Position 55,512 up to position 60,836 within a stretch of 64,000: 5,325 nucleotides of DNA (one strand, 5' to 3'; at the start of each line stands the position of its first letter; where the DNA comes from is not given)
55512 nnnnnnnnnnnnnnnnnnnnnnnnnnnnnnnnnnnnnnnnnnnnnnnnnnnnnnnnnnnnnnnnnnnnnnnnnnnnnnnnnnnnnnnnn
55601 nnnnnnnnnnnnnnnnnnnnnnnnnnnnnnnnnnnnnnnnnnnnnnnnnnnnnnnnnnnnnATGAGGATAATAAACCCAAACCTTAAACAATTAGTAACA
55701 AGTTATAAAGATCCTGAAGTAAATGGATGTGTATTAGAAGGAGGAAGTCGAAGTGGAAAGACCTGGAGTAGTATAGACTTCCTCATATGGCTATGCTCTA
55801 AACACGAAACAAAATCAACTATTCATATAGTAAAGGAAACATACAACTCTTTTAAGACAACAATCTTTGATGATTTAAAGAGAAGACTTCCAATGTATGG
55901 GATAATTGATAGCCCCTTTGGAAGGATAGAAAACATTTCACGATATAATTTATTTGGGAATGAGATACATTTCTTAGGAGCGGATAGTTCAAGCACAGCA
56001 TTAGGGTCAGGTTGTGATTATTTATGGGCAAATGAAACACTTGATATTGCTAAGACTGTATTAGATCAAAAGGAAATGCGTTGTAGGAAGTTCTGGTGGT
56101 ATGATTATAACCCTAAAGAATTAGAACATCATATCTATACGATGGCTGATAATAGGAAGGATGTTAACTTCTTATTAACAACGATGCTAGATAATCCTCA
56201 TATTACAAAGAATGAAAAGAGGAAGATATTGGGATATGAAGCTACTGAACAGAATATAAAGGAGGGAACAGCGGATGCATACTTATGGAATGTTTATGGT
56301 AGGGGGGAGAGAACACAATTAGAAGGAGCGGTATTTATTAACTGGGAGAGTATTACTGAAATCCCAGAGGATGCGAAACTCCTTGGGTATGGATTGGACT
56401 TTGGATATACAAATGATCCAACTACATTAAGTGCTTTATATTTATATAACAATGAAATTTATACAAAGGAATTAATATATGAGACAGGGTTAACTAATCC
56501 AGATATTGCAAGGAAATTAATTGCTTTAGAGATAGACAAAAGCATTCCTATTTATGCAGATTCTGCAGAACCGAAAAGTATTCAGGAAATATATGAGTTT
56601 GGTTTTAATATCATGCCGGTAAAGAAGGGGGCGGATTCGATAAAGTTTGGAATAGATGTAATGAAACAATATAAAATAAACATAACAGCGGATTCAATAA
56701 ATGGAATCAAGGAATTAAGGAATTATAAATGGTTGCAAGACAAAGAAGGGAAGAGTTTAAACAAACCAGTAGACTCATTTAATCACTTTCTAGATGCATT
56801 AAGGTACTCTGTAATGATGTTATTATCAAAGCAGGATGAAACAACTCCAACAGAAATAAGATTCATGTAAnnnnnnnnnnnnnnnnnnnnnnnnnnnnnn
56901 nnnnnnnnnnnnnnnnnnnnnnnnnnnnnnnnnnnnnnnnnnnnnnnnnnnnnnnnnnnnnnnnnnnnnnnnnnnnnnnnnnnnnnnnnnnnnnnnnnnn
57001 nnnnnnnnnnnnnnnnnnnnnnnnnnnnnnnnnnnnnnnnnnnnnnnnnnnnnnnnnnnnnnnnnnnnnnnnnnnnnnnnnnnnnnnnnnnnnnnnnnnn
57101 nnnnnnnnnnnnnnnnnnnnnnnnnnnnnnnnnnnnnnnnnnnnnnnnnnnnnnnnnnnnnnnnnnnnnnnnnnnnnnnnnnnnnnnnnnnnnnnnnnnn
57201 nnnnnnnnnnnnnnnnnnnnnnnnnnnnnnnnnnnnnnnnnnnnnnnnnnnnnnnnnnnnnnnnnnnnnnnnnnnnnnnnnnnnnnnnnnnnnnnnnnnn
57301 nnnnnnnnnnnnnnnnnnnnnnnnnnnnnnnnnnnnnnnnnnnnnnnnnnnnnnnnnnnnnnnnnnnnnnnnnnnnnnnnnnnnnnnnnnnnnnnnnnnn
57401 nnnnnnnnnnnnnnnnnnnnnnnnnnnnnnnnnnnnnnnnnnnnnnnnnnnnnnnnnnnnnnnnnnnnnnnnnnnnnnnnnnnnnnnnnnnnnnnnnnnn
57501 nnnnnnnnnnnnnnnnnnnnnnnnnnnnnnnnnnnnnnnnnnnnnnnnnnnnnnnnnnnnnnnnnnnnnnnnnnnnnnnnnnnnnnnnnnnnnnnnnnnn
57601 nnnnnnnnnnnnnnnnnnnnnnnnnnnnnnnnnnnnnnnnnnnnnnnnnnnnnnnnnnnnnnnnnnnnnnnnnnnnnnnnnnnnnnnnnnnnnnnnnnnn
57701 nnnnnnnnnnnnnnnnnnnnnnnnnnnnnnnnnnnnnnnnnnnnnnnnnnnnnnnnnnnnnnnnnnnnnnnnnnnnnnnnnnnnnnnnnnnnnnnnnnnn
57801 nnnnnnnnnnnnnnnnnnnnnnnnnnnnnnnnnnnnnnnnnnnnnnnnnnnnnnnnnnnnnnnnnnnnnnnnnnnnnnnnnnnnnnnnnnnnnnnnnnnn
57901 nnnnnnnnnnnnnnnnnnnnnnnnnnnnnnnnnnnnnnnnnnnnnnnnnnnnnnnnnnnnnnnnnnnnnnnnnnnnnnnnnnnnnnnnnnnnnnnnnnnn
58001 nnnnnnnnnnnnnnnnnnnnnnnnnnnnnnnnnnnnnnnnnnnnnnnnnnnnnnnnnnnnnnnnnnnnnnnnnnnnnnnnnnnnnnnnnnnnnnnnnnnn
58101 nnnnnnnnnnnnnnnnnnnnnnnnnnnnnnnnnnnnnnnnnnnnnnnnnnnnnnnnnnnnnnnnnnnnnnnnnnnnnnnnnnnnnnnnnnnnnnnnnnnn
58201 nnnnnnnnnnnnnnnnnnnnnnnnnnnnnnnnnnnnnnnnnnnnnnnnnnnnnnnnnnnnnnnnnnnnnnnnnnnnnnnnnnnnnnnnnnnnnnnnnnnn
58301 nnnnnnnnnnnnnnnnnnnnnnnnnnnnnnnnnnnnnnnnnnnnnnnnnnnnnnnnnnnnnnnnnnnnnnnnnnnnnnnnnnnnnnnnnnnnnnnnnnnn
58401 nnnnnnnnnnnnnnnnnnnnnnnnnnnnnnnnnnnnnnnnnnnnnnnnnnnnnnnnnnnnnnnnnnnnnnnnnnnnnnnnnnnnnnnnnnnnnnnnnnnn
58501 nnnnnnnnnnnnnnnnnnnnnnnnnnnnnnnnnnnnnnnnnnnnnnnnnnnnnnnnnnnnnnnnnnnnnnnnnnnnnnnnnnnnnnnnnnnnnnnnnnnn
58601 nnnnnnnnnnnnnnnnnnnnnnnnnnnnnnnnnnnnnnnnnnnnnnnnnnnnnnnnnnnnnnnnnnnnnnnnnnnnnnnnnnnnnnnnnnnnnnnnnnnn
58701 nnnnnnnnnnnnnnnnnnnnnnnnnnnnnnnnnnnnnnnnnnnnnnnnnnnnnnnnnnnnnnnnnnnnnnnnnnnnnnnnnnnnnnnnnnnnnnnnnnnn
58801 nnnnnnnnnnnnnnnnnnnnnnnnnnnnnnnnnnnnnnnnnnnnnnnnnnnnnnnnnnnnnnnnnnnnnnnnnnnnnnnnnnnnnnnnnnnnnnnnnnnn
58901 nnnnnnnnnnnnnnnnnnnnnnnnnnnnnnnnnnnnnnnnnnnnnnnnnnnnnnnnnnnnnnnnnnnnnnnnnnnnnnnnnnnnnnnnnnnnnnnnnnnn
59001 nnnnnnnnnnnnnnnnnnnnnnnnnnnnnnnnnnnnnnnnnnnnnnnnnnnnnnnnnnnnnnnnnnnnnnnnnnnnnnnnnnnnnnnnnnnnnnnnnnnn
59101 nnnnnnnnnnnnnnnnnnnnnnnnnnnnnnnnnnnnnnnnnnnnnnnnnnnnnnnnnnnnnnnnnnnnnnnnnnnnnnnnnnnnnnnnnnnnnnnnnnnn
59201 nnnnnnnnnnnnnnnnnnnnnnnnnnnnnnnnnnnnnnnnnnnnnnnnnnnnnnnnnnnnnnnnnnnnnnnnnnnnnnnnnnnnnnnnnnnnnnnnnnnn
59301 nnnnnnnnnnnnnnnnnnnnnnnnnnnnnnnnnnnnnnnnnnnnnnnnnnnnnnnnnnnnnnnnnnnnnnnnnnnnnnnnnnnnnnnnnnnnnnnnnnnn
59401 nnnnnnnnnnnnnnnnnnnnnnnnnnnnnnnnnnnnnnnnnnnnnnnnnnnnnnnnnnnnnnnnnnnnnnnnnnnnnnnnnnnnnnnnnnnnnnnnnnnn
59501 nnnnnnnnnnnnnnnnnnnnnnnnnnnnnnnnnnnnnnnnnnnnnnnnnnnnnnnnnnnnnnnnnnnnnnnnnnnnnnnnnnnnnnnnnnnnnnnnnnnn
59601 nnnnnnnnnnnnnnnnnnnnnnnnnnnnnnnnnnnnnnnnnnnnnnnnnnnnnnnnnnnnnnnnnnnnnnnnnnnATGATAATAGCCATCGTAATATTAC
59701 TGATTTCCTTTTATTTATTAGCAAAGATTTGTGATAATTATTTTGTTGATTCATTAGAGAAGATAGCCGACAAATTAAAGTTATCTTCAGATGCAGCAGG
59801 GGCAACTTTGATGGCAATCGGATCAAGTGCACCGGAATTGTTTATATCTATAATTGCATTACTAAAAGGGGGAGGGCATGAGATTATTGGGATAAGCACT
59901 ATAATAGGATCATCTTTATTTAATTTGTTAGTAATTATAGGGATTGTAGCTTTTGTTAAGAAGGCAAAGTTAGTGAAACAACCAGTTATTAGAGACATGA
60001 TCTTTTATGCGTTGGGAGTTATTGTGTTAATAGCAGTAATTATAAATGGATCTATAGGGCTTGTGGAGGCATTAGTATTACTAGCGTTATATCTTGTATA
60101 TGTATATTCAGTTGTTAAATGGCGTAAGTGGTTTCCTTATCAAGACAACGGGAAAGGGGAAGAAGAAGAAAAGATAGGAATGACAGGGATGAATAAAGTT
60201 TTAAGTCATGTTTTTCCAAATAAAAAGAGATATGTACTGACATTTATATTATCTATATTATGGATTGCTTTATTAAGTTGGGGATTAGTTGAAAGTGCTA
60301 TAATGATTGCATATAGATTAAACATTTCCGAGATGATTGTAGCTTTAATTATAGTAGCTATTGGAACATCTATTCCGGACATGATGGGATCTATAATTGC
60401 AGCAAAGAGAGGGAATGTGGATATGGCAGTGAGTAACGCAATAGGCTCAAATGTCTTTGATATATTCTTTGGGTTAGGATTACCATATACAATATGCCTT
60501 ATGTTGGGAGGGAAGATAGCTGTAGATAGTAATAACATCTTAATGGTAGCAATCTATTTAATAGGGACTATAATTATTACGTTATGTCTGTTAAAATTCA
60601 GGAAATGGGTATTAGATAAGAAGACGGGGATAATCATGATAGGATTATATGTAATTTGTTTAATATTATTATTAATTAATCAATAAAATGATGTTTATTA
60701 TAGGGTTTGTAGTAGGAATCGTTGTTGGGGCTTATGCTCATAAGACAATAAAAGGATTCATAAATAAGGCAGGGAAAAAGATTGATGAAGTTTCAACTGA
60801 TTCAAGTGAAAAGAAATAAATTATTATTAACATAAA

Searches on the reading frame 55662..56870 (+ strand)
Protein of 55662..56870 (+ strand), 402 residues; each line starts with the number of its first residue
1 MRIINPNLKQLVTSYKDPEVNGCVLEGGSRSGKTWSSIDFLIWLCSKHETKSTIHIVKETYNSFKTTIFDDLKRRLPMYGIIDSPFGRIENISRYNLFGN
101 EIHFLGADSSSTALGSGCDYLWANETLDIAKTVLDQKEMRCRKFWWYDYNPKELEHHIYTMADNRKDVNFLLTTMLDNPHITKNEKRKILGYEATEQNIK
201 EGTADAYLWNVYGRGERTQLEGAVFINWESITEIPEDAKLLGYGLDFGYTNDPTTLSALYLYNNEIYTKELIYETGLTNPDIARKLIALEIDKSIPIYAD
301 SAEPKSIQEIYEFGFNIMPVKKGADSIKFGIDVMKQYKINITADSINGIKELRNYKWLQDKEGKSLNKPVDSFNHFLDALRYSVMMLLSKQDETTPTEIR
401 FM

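Call 24: search_dna_similar(query=window:55662-56870:+, collection=phages, mode=protein, max_rows=15)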
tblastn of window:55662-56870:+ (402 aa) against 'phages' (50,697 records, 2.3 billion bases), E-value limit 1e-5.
Records with a match: 1293; places in all: 1299; records where one place covers at least 80% of the query: 601.
Best place of each record, by identity: <60% 1293.
By first word of the organism name: Streptococcus 159; Staphylococcus 147; Salmonella 131; Bacteroides 97; Enterococcus 88; Flavobacterium 75; Clostridium 61; Klebsiella 45; Acinetobacter 43; Bacillus 37; and 67 more.
By host as written in the record: - 163; Staphylococcus aureus 39; Clostridium sporogenes ATCC-15579 30; Flavobacterium sp. LMO9 27; Enterococcus faecalis 27; Klebsiella pneumoniae 26; Acinetobacter baumannii 20; Flavobacterium sp. LMO6 19; and 472 more.
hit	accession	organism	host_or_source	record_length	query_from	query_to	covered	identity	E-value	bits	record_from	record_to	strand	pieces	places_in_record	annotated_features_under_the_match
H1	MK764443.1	Flavobacterium phage FPSV-S2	Flavobacterium psychrophilum F482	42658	24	395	93%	37.5%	4e-64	228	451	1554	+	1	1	terminase large subunit protein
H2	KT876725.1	Flavobacterium phage FpV9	Flavobacterium psychrophilum 950106-1/1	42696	24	395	93%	37.5%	4e-64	228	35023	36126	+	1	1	terminase large subunit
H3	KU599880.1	Flavobacterium phage Fpv5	Flavobacterium psychrophilum 950106-1/1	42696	24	395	93%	37.5%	4e-64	228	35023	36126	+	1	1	terminase large subunit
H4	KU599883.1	Flavobacterium phage Fpv8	Flavobacterium psychrophilum 950106-1/1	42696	24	395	93%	37.5%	4e-64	228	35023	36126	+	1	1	terminase large subunit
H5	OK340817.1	Flavobacterium phage FpV9-1.2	Flavobacterium psychrophilum 020612-2/1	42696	24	395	93%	37.5%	4e-64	228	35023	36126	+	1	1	record has no annotation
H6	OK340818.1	Flavobacterium phage FpV9-1.3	Flavobacterium psychrophilum 020612-2/1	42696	24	395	93%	37.5%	4e-64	228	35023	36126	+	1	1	record has no annotation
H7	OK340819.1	Flavobacterium phage FpV9-2.1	Flavobacterium psychrophilum 020612-2/1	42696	24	395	93%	37.5%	4e-64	228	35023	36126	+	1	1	record has no annotation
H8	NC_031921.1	Flavobacterium phage Fpv5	Flavobacterium psychrophilum 950106-1/1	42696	24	395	93%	37.5%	4e-64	228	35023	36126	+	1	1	terminase large subunit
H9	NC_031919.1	Flavobacterium phage Fpv8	Flavobacterium psychrophilum 950106-1/1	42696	24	395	93%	37.5%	4e-64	228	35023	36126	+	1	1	terminase large subunit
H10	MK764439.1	Flavobacterium phage FPSV-D22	Flavobacterium psychrophilum FPS-D5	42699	24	395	93%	37.5%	4e-64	228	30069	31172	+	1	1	terminase large subunit protein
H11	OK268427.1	Flavobacterium phage FPSV-S20A3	Flavobacterium psychrophilum FPS-F15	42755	24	395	93%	37.5%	4e-64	228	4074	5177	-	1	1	record has no annotation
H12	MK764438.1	Flavobacterium phage FPSV-D19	Flavobacterium psychrophilum FPS-D10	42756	24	395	93%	37.5%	4e-64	228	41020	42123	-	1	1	terminase large subunit protein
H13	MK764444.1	Flavobacterium phage FPSV-S3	Flavobacterium psychrophilum 305-4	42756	24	395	93%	37.5%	4e-64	228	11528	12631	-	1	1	terminase large subunit protein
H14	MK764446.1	Flavobacterium phage FPSV-S18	Flavobacterium psychrophilum FPS-S7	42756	24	395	93%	37.5%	4e-64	228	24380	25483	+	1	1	terminase large subunit protein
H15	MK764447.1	Flavobacterium phage FPSV-S20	Flavobacterium psychrophilum FPS-S30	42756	24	395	93%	37.5%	4e-64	228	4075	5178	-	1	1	terminase large subunit protein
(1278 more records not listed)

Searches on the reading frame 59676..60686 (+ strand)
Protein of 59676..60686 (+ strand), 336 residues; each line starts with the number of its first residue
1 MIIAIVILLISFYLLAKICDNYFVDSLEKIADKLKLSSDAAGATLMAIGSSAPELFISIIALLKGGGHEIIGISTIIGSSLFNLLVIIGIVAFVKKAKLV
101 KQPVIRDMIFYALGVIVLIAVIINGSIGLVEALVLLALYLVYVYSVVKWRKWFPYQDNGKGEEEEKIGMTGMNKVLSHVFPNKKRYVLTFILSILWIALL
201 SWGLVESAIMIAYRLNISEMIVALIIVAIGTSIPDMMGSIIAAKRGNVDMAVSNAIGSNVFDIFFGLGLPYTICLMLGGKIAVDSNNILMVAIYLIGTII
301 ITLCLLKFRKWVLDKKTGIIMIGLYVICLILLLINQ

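Call 100: find_homologous_proteins(query=window:59676-60686:+, max_evalue=1e-20)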
Query window:59676-60686:+ (336 aa): 2721 proteins with E <= 1e-20 among 8000 candidates; the best 120 are listed.
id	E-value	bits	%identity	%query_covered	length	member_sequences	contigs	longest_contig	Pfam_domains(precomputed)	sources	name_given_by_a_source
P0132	6.2e-174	596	100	87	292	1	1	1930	PF01699.30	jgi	-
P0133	5.2e-96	340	51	95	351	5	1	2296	PF01699.30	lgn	-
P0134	3.5e-95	337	54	97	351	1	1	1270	PF01699.30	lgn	-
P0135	4.0e-95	337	50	99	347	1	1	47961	PF01699.30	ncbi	-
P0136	1.2e-94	335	50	97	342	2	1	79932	PF01699.30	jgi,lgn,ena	-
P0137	1.2e-94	335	51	98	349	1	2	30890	PF01699.30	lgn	-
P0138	1.8e-94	335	50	97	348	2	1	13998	PF01699.30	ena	-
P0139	2.2e-94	334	50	97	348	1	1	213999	PF01699.30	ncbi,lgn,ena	-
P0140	5.4e-94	333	51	97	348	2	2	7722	PF01699.30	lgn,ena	-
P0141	7.3e-94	333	51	97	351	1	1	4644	PF01699.30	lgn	-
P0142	2.0e-93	331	51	97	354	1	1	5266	PF01699.30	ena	-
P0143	2.5e-93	331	53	95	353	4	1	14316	PF01699.30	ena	-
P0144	2.5e-93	331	49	94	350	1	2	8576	PF01699.30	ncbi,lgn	-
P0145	3.1e-93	331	50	96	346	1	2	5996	PF01699.30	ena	-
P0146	4.0e-93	330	51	98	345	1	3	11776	PF01699.30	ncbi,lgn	-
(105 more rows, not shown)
